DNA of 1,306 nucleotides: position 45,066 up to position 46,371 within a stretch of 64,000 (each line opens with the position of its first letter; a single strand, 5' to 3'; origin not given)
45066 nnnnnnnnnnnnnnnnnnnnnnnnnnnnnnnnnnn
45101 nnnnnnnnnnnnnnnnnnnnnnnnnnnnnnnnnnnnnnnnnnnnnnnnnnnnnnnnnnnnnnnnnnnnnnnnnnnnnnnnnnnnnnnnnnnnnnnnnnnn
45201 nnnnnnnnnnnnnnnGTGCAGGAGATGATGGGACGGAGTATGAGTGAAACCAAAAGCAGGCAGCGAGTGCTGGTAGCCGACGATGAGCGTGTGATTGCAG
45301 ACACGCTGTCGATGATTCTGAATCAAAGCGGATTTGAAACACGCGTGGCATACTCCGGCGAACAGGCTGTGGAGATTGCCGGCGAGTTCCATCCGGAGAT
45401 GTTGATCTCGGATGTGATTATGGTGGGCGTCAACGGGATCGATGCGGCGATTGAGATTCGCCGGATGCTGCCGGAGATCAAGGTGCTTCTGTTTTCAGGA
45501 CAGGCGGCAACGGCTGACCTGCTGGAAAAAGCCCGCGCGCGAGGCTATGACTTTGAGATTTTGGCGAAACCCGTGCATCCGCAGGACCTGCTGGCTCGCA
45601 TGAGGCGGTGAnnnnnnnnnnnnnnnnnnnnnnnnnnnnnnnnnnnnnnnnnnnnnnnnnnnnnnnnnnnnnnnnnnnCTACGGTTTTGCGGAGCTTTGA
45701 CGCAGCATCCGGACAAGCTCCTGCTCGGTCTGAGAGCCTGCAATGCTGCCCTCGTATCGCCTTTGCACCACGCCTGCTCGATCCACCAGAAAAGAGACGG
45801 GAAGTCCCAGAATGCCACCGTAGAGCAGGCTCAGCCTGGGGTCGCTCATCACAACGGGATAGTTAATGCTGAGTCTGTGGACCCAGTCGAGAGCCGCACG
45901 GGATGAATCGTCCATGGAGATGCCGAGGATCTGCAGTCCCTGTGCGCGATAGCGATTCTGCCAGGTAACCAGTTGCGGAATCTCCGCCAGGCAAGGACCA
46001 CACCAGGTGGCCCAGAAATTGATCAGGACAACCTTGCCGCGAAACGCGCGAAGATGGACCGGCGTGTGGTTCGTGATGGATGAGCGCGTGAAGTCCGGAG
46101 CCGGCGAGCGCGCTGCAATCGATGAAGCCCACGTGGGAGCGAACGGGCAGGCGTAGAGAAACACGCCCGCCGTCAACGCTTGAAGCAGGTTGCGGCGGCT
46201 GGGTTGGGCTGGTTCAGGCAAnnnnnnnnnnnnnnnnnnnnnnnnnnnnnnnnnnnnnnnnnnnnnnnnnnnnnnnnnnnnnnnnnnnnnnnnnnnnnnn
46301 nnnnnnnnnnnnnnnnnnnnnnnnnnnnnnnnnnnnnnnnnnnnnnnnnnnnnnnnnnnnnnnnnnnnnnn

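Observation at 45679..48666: CRTAC1 - Tat rhodanese (CGCCP..CPN) - Tat TlpA: a coupled extracytoplasmic thiol/sulfur module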

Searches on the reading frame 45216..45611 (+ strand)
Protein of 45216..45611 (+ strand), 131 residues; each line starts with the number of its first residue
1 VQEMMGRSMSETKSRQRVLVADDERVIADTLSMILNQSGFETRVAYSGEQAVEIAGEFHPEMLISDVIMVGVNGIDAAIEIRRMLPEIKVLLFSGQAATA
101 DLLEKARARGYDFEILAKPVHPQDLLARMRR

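Call 3: search_protein_families(library=pfam, proteins=[window:45216-45611:+], max_evalue=0.01)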
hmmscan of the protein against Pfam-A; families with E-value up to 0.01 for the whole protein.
window:45216-45611:+ (131 aa): 1 family
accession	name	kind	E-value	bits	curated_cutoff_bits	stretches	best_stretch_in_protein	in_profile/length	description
PF00072.30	Response_reg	-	1.1e-19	71.1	30.2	1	18-129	1-110/111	Response regulator receiver domain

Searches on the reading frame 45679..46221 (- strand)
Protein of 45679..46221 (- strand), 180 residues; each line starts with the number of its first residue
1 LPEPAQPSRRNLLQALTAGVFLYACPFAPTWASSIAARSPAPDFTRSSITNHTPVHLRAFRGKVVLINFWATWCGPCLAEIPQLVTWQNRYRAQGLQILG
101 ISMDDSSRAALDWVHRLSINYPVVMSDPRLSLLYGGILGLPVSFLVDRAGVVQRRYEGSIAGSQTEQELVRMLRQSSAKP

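Call 3: search_protein_families(library=pfam, proteins=[window:45679-46221:-], max_evalue=0.01)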
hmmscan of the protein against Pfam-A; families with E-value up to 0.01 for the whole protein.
window:45679-46221:- (180 aa): 5 families
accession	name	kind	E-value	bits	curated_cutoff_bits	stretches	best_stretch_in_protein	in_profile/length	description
PF00578.27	AhpC-TSA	-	1.2e-20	74.1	26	1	39-154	3-123/124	AhpC/TSA family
PF08534.16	Redoxin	-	2.6e-20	73.1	26.6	1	38-161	3-137/148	Redoxin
PF13905.12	Thioredoxin_8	-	3.2e-07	31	27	1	62-122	1-64/94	Thioredoxin-like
PF00085.26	Thioredoxin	-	1.8e-06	28.4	23.5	1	63-110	19-65/103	Thioredoxin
PF00255.25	GSHPx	-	1e-05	25.5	27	1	51-101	10-59/108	Glutathione peroxidase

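Call 6: search_protein_families(library=ncbifam, proteins=[window:45679-46221:-], max_evalue=1)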
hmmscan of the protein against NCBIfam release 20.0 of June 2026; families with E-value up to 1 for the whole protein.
window:45679-46221:- (180 aa): 22 families
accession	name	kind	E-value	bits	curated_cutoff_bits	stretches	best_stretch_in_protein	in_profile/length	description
NF002854.0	PRK03147.1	subfamily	6.2e-25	88.1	170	1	33-169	34-169/176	thiol-disulfide oxidoreductase ResA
TIGR00385.1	dsbE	subfamily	8.9e-22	77.5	123.15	1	37-170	36-168/173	DsbE family thiol:disulfide interchange protein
NF011941.0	PRK15412.1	equivalog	3.1e-17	62.7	359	1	30-173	34-176/185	thiol:disulfide interchange protein DsbE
NF047696.1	ThlDiSintTplARhiz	equivalog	1.8e-16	60.5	230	1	51-152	86-193/219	thiol:disulfide interchange protein TlpA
NF041054.1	WAxxUGC_long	equivalog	4.6e-16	59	300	1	38-167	81-209/354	ResA-like WAxxUGC motif-containing protein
NF041202.1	StoA_CxxC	exception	1.6e-11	44.4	210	1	60-165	50-157/163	endospore biogenesis thiol-disulfide oxidoreductase StoA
TIGR01068.1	thioredoxin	equivalog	1.3e-07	31.7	96.8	1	63-110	15-61/101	thioredoxin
NF010625.0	PRK14018.1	equivalog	4.6e-07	28.7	522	1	61-165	55-165/521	bifunctional peptide-methionine (S)-S-oxide reductase MsrA/peptide-methionine (R)-S-oxide reductase MsrB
NF040769.1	SelL_rel_redox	subfamily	6.5e-06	25.9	120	1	44-132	6-94/173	SelL-related redox protein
NF006960.0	PRK09437.1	equivalog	8e-06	25.8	140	1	36-122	5-90/156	thioredoxin-dependent thiol peroxidase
NF006898.0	PRK09381.1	equivalog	0.00023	21.5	138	1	64-104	23-62/109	thioredoxin TrxA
NF008229.0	PRK10996.1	equivalog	0.00056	19.7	125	1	63-82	53-72/141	thioredoxin TrxC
NF007900.0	PRK10606.1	equivalog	0.00059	19.4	270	1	51-103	14-65/183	glutathione peroxidase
NF047697.1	ThioredTrxAClost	equivalog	0.00094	19.3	140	1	63-94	18-49/105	thioredoxin TrxA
TIGR01126.1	pdi_dom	equivalog_domain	0.0012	19.1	107.2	1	62-99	14-51/105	protein disulfide-isomerase domain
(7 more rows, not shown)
